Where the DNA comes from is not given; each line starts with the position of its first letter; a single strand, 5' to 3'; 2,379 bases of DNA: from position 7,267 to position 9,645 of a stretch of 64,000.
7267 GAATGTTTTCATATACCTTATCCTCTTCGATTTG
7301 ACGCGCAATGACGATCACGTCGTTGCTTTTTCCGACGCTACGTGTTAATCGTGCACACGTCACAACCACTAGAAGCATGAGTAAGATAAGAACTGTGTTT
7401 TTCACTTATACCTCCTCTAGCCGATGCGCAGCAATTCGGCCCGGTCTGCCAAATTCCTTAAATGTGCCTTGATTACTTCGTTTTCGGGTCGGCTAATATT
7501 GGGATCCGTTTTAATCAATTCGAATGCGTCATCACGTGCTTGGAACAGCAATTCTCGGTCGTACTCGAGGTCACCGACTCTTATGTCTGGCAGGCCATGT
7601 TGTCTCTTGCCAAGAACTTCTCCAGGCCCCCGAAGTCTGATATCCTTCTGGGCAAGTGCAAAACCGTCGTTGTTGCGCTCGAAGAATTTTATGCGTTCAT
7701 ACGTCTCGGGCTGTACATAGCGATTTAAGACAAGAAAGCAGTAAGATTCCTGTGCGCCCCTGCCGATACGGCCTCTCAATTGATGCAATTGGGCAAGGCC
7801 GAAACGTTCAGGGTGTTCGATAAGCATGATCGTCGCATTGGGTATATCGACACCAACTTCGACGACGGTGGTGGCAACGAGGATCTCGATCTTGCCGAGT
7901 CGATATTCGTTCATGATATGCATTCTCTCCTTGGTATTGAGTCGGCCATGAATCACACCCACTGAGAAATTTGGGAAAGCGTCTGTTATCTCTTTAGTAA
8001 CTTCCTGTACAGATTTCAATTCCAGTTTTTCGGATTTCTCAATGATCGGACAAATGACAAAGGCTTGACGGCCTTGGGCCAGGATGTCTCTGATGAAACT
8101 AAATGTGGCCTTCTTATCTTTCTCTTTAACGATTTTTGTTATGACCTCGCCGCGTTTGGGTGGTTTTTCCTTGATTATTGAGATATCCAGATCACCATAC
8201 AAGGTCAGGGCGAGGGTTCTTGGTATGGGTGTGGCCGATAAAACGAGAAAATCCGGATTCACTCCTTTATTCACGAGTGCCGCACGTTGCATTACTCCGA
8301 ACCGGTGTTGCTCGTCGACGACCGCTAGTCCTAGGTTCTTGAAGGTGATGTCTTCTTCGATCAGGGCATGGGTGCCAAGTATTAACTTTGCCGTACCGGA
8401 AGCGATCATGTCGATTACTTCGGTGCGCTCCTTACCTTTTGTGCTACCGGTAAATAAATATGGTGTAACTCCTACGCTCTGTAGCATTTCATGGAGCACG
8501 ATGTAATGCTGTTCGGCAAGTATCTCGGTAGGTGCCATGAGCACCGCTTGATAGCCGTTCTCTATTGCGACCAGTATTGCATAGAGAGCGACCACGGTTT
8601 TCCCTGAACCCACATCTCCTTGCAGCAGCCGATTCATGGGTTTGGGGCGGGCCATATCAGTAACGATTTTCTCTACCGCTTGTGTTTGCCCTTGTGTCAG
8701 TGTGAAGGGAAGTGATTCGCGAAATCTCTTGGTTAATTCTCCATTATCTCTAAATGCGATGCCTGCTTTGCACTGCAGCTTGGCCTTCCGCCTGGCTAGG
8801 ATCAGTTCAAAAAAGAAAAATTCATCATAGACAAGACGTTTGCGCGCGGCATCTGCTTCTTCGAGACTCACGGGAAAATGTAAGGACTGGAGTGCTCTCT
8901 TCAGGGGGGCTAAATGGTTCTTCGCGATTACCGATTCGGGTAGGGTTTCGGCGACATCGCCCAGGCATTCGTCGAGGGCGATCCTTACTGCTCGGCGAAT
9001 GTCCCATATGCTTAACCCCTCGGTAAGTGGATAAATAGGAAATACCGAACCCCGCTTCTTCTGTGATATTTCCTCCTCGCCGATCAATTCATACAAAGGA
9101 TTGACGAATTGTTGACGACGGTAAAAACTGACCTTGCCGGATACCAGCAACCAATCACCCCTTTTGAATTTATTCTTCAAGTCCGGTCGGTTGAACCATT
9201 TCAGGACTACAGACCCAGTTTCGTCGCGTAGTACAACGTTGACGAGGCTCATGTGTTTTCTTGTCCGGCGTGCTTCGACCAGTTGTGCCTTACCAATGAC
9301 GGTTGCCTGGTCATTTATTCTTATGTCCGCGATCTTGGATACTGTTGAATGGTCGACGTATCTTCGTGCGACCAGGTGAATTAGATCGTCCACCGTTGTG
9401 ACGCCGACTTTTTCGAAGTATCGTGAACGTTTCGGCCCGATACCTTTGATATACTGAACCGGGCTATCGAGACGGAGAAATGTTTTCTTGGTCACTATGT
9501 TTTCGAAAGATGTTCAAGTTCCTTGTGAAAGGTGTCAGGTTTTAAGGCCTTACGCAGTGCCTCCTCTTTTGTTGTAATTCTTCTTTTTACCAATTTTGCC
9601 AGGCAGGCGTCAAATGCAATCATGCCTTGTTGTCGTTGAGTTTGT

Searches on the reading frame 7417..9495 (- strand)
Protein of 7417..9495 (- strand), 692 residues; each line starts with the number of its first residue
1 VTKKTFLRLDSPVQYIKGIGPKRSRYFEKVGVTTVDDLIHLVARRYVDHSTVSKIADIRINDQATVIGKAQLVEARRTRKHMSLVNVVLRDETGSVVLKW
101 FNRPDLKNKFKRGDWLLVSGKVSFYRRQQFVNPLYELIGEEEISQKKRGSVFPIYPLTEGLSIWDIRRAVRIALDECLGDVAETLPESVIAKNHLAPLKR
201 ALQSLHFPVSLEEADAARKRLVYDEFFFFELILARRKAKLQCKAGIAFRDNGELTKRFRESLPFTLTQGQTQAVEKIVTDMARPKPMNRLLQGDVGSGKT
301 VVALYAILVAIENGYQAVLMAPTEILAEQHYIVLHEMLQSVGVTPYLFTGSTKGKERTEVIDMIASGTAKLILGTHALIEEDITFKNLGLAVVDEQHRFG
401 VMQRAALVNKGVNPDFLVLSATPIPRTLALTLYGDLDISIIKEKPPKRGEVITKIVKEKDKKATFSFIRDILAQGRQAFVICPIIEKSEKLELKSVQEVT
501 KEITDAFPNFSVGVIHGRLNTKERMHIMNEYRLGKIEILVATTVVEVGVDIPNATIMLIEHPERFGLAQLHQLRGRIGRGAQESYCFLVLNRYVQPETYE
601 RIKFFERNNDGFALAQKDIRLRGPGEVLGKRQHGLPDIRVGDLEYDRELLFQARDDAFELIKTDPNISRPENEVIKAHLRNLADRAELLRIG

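Call 45: search_protein_families(library=pfam, proteins=[window:7417-9495:-], max_evalue=0.00001)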
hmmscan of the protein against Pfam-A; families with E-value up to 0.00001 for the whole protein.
window:7417-9495:- (692 aa): 6 families
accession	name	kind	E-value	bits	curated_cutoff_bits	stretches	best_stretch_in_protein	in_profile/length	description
PF17191.10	RecG_wedge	-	1.8e-27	96.3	23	1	12-172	1-157/162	RecG wedge domain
PF00270.35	DEAD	-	8.8e-25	87.8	26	1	268-428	2-164/167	DEAD/DEAH box helicase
PF00271.37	Helicase_C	-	8.5e-24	84.4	23.5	1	466-579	4-108/110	Helicase conserved C-terminal domain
PF19833.4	RecG_dom3_C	-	1.8e-14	54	26.8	1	609-684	2-78/87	ATP-dependent DNA helicase RecG, domain 3, C-terminal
PF04851.21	ResIII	-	2.7e-10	40.9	22.5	1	265-423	3-162/164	Type III restriction enzyme, res subunit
PF01336.31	tRNA_anti-codon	-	1.6e-09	38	27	1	76-128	10-63/75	OB-fold nucleic acid binding domain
